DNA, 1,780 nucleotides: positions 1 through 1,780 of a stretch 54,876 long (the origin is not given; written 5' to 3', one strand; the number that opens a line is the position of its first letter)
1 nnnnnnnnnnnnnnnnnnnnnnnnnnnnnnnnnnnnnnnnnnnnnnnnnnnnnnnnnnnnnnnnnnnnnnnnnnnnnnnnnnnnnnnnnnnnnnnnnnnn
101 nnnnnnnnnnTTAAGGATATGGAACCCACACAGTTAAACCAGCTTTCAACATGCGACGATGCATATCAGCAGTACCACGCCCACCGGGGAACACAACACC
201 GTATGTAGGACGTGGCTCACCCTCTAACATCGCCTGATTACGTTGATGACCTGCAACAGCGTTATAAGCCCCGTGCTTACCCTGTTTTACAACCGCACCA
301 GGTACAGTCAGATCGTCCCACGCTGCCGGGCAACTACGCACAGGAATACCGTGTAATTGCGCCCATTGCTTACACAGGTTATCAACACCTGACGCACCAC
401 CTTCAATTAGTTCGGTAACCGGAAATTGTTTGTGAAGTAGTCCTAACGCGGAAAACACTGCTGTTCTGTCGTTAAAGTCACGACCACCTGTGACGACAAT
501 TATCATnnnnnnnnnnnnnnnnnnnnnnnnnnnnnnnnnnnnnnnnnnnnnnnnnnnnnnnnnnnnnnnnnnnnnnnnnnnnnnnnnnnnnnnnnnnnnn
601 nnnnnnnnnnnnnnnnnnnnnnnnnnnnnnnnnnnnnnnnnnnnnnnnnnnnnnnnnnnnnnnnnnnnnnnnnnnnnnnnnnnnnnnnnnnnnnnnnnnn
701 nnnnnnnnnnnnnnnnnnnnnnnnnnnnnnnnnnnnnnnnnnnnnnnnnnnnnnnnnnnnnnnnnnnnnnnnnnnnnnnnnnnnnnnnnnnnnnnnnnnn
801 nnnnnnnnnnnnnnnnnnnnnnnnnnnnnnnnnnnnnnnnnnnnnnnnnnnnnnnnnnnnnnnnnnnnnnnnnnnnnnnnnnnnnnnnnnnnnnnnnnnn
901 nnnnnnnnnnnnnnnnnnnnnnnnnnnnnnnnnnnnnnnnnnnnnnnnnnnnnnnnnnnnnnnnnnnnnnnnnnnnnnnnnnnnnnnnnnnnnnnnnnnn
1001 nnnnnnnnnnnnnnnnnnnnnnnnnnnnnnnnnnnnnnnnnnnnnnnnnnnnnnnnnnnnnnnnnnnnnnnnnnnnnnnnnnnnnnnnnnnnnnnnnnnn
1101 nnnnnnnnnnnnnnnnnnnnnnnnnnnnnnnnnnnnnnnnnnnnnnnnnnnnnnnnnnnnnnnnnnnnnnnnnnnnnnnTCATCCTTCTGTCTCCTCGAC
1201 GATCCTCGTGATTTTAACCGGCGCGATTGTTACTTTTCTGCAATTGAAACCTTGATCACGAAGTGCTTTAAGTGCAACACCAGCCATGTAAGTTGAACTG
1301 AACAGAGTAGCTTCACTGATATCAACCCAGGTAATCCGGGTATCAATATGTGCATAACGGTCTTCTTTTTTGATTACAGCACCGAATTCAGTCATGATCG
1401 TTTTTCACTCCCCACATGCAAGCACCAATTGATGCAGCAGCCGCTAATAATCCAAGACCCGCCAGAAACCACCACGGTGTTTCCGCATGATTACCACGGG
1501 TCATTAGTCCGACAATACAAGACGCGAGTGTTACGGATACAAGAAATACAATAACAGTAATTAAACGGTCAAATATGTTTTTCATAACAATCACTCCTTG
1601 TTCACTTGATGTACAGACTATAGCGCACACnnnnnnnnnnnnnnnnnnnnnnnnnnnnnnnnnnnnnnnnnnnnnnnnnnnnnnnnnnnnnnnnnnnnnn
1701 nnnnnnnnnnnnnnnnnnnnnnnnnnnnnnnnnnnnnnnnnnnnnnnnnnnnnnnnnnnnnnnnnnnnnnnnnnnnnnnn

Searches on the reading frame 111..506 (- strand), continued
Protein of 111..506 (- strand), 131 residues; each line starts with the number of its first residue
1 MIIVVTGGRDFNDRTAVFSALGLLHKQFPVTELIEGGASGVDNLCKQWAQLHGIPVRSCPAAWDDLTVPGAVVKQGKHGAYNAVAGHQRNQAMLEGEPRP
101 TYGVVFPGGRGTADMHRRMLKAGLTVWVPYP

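Call 80: get_annotated_region(hit=H162, flank=2500)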
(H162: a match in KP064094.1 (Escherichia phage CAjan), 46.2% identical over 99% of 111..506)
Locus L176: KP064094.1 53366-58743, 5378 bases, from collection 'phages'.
description: Enterobacteria phage CAjan, complete genome.
organism: Escherichia phage CAjan (NCBI taxid 1610828)
taxonomy: Viruses; Duplodnaviria; Heunggongvirae; Uroviricota; Caudoviricetes; Queuovirinae; Seuratvirus; Seuratvirus cajan
host: Escherichia coli K12 MG1655; source: rat feces; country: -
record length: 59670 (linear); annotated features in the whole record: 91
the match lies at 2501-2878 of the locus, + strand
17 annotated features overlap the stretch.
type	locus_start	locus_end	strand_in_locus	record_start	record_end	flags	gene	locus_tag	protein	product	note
CDS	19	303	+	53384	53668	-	-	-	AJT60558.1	hypothetical protein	-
CDS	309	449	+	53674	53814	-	-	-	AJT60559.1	hypothetical protein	-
CDS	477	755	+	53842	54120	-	-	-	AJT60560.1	hypothetical protein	-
CDS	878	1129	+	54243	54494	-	-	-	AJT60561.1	hypothetical protein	-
CDS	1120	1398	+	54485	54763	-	-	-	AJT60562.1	hypothetical protein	-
CDS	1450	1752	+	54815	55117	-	-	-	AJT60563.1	hypothetical protein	-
CDS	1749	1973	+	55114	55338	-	-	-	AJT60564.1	hypothetical protein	-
CDS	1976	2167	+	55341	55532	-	-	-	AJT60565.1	hypothetical protein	-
CDS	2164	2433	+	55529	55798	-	-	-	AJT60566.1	hypothetical protein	-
CDS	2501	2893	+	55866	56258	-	-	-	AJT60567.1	putative DNA binding protein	-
CDS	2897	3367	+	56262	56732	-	-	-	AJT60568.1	hypothetical protein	-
CDS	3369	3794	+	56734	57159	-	-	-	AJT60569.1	hypothetical protein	-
CDS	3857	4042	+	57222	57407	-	-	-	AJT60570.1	hypothetical protein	-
CDS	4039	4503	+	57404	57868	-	-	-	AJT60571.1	putative protease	-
CDS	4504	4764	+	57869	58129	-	-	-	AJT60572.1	hypothetical protein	-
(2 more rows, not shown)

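Call 85: search_protein_families(library=pfam, alignment_id=A4, max_evalue=0.001)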
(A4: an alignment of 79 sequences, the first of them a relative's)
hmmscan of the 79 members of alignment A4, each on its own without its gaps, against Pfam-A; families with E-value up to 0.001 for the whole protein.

A. member 1, L092:247-924:+ (226 aa): 0 families

B. families by the number of members that match (of 79 scanned): 33 families (the first 25 are shown)
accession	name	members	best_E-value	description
PF04542.20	Sigma70_r2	11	1.8e-10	Sigma-70 region 2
PF04545.22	Sigma70_r4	5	6.1e-07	Sigma-70, region 4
PF13392.12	HNH_3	3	2.1e-08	HNH endonuclease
PF05772.17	NinB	2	6.1e-35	NinB protein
PF05063.20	MT-A70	2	2.7e-25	MT-A70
PF19263.5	DUF5906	2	3.8e-21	Family of unknown function (DUF5906)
PF00589.27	Phage_integrase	2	8.5e-16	Phage integrase family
PF22029.2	PhyR_sigma2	2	2e-07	Sigma2 domain of PhyR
PF14659.12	Phage_int_SAM_3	2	0.0001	Phage integrase, N-terminal SAM-like domain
PF13384.12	HTH_23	2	0.00036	Homeodomain-like domain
PF00940.24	RNA_pol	1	4.3e-92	DNA-dependent RNA polymerase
PF00145.23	DNA_methylase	1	8.1e-53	C-5 cytosine-specific DNA methylase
PF04404.17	ERF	1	3.5e-31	ERF superfamily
PF13223.11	DUF4031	1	1.4e-23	Protein of unknown function (DUF4031)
PF22763.1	NrS1-1_pol-like_HBD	1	2.1e-23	NrS-1 polymerase HBD domain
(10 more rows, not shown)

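Call 87: search_protein_families(library=pfam, alignment_id=A5, max_evalue=0.001)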
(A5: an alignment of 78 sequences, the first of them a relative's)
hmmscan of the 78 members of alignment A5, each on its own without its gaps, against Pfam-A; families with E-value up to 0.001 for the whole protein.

A. member 1, L092:1391-2155:+ (255 aa): 1 family
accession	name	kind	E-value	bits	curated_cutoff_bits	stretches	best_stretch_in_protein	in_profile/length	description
PF17762.8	HTH_ParB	-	2e-06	28.3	22.6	1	133-192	4-64/102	ParB HTH domain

B. families by the number of members that match (of 78 scanned): 21 families
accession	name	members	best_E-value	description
PF04851.21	ResIII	11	3.8e-22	Type III restriction enzyme, res subunit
PF00271.37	Helicase_C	11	1.9e-14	Helicase conserved C-terminal domain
PF00270.35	DEAD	11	1.4e-09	DEAD/DEAH box helicase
PF18766.7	SWI2_SNF2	6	9.5e-11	SWI2/SNF2 ATPase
PF01844.29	HNH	3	4.3e-08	HNH endonuclease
PF14359.12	DUF4406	2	2.1e-05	Domain of unknown function (DUF4406)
PF13401.12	AAA_22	2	0.00063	AAA domain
PF00436.31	SSB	1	2.5e-37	Single-strand binding protein family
PF20901.3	Sf6_terminase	1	8.6e-35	Bacteriophage Sf6, terminase small subunit-like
PF05766.18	NinG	1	1.6e-27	Bacteriophage Lambda NinG protein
PF07131.17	DUF1382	1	5.9e-23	Protein of unknown function (DUF1382)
PF08719.17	NADAR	1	1.2e-22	NADAR domain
PF18836.7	B_solenoid_ydck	1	1.3e-18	YdcK Beta solenoid repeat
PF10073.14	GapR_DNA-bd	1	6.2e-14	GapR-like, DNA-binding domain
PF04542.20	Sigma70_r2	1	2.7e-10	Sigma-70 region 2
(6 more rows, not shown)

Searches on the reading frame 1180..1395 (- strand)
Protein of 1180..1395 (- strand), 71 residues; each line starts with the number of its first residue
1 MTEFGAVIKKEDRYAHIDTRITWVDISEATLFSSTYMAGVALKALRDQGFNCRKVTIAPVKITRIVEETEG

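Call 3: search_protein_families(library=pfam, proteins=[window:1180-1395:-], max_evalue=1)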
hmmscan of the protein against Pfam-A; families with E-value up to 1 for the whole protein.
window:1180-1395:- (71 aa): 0 families

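Call 4: search_protein_families(library=phrogs, proteins=[window:1180-1395:-], max_evalue=0.01)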
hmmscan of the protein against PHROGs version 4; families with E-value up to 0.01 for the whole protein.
window:1180-1395:- (71 aa): 1 family
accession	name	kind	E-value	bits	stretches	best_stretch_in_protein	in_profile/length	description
phrog_26050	-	unknown function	2.5e-48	162.8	1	1-71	1-71/71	-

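Call 10: search_protein_families(library=ncbifam, proteins=[window:1180-1395:-], max_evalue=1)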
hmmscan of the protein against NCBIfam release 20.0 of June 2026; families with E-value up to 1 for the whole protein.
window:1180-1395:- (71 aa): 4 families
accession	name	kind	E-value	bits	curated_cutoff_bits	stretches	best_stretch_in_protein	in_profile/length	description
NF005155.0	PRK06635.1-4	equivalog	0.039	12.9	346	1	12-69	331-388/407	aspartate kinase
NF005656.0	PRK07431.1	equivalog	0.07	11.7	657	1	14-71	512-569/587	aspartate kinase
NF007518.0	PRK10124.1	equivalog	0.077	11.7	684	1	5-58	97-150/464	undecaprenyl-phosphate glucose phosphotransferase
TIGR01078.1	arcA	equivalog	0.11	11.2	489.1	1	8-47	261-300/408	arginine deiminase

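Call 11: search_protein_families(library=padloc, proteins=[window:1180-1395:-], max_evalue=1)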
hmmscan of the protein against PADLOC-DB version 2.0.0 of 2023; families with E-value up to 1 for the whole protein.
window:1180-1395:- (71 aa): 0 families

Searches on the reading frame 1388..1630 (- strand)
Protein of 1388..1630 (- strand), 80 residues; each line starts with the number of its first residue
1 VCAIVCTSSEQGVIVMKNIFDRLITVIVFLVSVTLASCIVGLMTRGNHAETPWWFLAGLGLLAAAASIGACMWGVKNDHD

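Call 3: search_protein_families(library=pfam, proteins=[window:1388-1630:-], max_evalue=1)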
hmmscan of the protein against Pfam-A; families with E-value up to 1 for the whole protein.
window:1388-1630:- (80 aa): 4 families
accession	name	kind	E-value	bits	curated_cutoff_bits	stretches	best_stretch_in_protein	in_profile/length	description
PF24396.1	DUF7541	-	0.00055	20.2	28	1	6-75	25-87/120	Family of unknown function (DUF7541)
PF16079.10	Phage_holin_5_2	-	0.023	15.4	29.2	1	17-70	16-69/76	Phage holin family Hol44, in holin superfamily V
PF13664.11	DUF4149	-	0.078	13.7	24.6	1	13-65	31-84/102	Domain of unknown function (DUF4149)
PF25587.1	Rv2743c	-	0.77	9.8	27.7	1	31-76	33-79/237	Rv2743c family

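Call 4: search_protein_families(library=phrogs, proteins=[window:1388-1630:-], max_evalue=0.01)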
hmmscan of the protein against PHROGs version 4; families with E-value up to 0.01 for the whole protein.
window:1388-1630:- (80 aa): 1 family
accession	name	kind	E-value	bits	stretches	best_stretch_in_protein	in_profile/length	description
phrog_22517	-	other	3.9e-47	159.3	1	16-80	1-65/65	lipoprotein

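Call 10: search_protein_families(library=ncbifam, proteins=[window:1388-1630:-], max_evalue=1)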
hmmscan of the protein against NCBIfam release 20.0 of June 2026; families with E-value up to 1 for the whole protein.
window:1388-1630:- (80 aa): 3 families
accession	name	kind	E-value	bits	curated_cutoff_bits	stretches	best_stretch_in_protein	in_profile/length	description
NF004319.0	PRK05715.1-1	equivalog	0.043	14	101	1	3-71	12-78/100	NADH-quinone oxidoreductase subunit NuoK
NF052514.1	SpGerGerXA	equivalog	0.072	11.7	850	1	4-69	260-324/479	spore germination protein GerXA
NF058571.1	GVDTG_CTERM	domain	0.095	13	29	1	49-72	18-40/44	GVDTG sorting domain-containing protein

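Call 11: search_protein_families(library=padloc, proteins=[window:1388-1630:-], max_evalue=1)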
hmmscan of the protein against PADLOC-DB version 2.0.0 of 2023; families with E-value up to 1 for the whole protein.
window:1388-1630:- (80 aa): 0 families
